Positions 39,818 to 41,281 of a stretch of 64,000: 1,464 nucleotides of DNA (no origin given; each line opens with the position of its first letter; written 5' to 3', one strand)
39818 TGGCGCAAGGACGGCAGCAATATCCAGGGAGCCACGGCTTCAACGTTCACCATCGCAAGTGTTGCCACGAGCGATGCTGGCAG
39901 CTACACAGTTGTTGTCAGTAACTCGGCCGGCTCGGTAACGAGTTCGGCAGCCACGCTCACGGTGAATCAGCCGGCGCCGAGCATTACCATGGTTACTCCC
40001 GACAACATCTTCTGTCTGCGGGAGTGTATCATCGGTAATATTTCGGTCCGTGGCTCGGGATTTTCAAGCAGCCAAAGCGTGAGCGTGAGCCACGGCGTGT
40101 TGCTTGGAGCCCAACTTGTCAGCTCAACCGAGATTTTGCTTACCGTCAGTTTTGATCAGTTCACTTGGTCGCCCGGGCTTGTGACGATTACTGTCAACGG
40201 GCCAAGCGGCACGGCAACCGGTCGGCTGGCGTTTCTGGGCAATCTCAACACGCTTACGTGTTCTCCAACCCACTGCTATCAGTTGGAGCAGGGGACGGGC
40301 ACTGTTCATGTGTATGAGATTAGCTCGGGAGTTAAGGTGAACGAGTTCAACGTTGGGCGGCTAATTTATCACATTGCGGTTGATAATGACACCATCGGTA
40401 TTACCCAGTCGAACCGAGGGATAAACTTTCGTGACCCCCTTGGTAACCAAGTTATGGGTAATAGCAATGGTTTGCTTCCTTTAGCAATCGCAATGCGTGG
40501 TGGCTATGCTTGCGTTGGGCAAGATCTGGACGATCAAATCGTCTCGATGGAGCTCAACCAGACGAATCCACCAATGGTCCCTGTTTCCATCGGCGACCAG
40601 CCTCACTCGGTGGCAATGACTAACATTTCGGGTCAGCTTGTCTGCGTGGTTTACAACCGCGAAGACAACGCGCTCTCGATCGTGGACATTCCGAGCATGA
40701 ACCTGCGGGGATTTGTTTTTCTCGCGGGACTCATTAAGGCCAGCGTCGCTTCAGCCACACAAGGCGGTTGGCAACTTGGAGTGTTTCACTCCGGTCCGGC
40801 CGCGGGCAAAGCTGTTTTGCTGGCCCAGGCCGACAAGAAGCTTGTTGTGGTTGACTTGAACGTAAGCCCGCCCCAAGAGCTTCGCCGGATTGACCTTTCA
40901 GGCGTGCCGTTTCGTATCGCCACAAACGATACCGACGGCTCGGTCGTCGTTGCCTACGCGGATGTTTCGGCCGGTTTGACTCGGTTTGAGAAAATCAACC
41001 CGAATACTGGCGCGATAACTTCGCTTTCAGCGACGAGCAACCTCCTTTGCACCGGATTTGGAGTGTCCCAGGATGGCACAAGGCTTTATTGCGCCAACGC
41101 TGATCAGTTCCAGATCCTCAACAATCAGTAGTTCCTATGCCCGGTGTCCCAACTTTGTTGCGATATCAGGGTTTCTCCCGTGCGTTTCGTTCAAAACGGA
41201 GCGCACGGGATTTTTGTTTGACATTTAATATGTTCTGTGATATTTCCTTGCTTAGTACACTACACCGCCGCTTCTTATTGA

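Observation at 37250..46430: Higher-GC accessory block of secreted and surface proteins inside a housekeeping region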

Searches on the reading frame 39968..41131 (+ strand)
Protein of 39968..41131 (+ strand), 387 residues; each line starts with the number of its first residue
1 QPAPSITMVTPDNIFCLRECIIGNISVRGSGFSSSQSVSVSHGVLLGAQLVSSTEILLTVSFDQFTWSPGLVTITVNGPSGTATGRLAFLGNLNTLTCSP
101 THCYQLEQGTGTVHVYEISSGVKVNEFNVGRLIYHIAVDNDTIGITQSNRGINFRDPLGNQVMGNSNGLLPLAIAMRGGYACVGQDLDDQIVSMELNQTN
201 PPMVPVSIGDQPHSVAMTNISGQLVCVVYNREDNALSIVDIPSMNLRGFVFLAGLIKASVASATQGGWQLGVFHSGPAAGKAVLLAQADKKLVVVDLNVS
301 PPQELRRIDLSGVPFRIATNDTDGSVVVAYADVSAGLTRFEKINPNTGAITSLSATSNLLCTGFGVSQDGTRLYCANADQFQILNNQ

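Call 26: find_homologous_proteins(query=window:39968-41131:+)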
Query window:39968-41131:+ (387 aa): 8 proteins with E <= 0.001 among 5853 candidates.
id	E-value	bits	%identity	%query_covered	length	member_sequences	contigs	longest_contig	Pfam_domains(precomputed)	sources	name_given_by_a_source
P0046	4.2e-252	854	100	100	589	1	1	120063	PF07679.23,PF13895.13,PF07686.24,PF13927.13,PF00047.32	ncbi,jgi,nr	ncbi:hypothetical protein C4553_00585 [Candidatus Parcubacteria bacterium]|nr:MAG: hypothetical prot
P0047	6.3e-160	550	66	100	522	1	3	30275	PF07679.23,PF13895.13,PF13927.13,PF00047.32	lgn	-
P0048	6.0e-110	386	54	88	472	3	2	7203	PF07679.23,PF13895.13,PF13927.13,PF00047.32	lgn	-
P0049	8.8e-107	376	49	98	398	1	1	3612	-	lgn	-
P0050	4.3e-87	311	46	100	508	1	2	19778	-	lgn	-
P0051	5.8e-69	251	40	99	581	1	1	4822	PF17957.8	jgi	-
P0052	3.1e-57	213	37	99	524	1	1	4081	-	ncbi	-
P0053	3.9e-56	209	36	99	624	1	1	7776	PF07679.23,PF13895.13,PF13927.13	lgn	-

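Call 28: find_encoding_contigs(protein=P0047, flank=10000, max_places=3)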
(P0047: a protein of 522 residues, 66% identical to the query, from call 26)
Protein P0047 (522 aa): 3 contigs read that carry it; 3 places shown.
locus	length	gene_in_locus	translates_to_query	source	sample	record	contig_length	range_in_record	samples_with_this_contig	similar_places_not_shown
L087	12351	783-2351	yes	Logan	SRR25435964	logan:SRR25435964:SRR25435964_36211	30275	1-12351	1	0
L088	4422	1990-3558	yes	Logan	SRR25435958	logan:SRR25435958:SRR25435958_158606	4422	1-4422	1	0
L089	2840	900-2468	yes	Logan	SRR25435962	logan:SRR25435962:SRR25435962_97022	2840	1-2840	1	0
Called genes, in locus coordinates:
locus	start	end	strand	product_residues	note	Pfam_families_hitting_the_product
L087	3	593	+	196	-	?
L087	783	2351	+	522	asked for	PF07679:I-set, PF13895:Ig_2, PF13927:Ig_3, PF00047:ig (faint)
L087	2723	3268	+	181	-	PF08241:Methyltransf_11 (faint), PF13489:Methyltransf_23, PF13649:Methyltransf_25 (weak)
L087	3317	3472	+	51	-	-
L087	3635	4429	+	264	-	PF27226:AF_1845 (faint)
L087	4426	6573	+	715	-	PF25788:Ig_Rha78A_N, PF18911:PKD_4 (weak)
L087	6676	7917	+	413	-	PF00464:SHMT, PF00155:Aminotran_1_2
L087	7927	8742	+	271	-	PF00763:THF_DHG_CYH, PF02882:THF_DHG_CYH_C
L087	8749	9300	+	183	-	PF01569:PAP2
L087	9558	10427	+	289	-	PF02195:ParB_N, PF17762:HTH_ParB, PF04545:Sigma70_r4 (faint), PF23552:ParB_C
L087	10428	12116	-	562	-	PF13328:HD_4, PF01966:HD, PF04607:RelA_SpoT, PF02824:TGS, PF01842:ACT (weak), PF13291:ACT_4, PF22629:ACT_AHAS_ss (weak)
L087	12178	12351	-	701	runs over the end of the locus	PF01751:Toprim, PF01131:Topoisom_bac, PF01396:Zn_ribbon_Top1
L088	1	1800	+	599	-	?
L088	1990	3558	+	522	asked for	PF07679:I-set, PF13895:Ig_2, PF13927:Ig_3, PF00047:ig (faint)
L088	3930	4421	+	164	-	?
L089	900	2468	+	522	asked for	PF07679:I-set, PF13895:Ig_2, PF13927:Ig_3, PF00047:ig (faint)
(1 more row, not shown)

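Call 29: find_encoding_contigs(protein=P0050, flank=10000, max_places=3)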
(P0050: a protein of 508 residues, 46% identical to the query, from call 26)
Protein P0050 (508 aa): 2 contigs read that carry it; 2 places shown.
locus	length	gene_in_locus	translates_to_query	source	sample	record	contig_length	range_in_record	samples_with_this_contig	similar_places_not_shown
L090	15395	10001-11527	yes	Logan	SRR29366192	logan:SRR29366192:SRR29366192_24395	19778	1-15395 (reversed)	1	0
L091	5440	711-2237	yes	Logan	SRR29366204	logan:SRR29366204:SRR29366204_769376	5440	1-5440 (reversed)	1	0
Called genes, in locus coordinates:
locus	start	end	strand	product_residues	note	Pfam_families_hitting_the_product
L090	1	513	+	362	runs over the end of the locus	PF06723:MreB_Mbl (faint), PF11104:PilM_2, PF14450:FtsA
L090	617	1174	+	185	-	-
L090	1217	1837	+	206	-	-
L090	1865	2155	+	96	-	-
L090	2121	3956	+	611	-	PF05157:MshEN, PF00437:T2SSE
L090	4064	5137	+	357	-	PF00437:T2SSE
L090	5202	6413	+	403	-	PF28597:T2SSF_N (weak), PF00482:T2SSF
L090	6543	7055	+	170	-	PF07963:N_methyl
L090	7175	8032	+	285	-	PF06750:A24_N_bact, PF01478:Peptidase_A24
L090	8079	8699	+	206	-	PF07963:N_methyl (faint)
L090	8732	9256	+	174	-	-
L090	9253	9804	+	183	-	-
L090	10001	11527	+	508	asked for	-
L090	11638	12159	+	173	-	PF27226:AF_1845 (weak)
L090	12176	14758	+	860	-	-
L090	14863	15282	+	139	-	-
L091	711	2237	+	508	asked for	-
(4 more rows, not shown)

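Call 36: find_encoding_contigs(protein=P0048, flank=10000, max_places=3)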
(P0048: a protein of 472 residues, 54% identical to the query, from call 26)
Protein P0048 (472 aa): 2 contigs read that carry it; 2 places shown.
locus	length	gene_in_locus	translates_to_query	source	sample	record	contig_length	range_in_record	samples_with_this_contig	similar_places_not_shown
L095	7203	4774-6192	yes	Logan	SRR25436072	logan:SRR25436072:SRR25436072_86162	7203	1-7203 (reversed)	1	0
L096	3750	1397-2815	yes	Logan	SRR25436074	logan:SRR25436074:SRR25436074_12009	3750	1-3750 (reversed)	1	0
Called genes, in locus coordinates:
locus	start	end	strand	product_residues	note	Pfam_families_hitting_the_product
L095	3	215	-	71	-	?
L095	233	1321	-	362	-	PF00465:Fe-ADH, PF13685:Fe-ADH_2 (weak), PF01761:DHQ_synthase, PF24621:DHQS_C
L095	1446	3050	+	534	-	PF00890:FAD_binding_2, PF01266:DAO (faint), PF07992:Pyr_redox_2 (faint), PF02910:Succ_DH_flav_C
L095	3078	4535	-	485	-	PF12728:HTH_17 (weak), PF13384:HTH_23 (faint)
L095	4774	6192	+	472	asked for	PF07679:I-set, PF13895:Ig_2, PF13927:Ig_3, PF00047:ig (faint)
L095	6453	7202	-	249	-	?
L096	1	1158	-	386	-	?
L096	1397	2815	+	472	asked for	PF07679:I-set, PF13895:Ig_2, PF13927:Ig_3, PF00047:ig (faint)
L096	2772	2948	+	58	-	-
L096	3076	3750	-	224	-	?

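Call 44: list_cluster_members(proteins=[P0048, P0049, P0051, P0052, P0053, P0050, L095:1446-3050:+, L095:233-1321:-, L095:3078-4535:-, P0047])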
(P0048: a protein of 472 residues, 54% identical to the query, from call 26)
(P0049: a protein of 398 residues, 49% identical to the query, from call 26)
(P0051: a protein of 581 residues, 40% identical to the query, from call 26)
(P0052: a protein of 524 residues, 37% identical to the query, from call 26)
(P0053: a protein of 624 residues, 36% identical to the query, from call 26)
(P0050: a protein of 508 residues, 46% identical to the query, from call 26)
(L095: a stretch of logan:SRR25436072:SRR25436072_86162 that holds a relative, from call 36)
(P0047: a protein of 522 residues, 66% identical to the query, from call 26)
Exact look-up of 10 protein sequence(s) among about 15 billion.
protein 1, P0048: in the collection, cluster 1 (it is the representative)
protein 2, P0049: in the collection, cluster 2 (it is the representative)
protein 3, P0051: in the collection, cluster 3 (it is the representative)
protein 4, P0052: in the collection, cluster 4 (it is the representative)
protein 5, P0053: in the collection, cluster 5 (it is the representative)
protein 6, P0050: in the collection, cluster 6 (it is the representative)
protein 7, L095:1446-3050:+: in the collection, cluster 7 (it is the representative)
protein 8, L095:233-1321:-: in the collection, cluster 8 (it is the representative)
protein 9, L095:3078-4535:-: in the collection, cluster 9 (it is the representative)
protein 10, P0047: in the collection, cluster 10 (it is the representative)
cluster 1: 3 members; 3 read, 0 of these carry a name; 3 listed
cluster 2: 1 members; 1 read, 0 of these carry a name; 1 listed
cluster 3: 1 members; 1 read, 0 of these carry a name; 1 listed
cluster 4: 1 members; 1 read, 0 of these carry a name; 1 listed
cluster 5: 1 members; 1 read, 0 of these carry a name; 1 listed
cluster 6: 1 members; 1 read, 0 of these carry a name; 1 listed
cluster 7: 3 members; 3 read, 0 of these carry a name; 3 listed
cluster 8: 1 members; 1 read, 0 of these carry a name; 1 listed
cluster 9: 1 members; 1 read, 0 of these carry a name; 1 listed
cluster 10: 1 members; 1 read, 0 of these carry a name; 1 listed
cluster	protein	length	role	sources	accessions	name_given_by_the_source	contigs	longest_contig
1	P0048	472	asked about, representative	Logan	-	-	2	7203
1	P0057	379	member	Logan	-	-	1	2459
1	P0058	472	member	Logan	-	-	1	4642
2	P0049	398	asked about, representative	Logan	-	-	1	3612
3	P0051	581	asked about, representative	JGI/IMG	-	-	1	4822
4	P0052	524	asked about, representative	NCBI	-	-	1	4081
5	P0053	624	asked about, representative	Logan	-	-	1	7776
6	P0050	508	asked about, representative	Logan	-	-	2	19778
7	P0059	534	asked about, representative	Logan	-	-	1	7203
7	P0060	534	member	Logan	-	-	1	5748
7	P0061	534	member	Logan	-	-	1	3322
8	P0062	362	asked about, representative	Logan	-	-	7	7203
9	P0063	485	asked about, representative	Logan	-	-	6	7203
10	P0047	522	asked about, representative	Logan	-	-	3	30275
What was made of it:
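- Tried and rejected: Cluster look-up to name the 68%-GC organism gave no names (call 44).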

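Call 63: find_encoding_contigs(protein=P0053, flank=8000, max_places=2)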
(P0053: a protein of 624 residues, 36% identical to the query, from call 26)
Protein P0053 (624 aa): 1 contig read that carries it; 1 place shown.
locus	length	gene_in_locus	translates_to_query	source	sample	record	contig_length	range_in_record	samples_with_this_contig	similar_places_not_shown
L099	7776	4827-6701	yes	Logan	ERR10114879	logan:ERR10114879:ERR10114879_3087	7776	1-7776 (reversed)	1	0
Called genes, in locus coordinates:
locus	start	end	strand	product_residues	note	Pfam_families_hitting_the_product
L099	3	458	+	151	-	?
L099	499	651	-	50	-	-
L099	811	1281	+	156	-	PF27226:AF_1845 (weak)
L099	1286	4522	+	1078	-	PF22544:HYDIN_VesB_CFA65-like_Ig (faint), PF18911:PKD_4 (faint), PF19190:BACON_2, PF25788:Ig_Rha78A_N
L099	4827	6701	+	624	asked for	PF07679:I-set, PF13895:Ig_2 (weak), PF13927:Ig_3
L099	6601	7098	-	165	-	-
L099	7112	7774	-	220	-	?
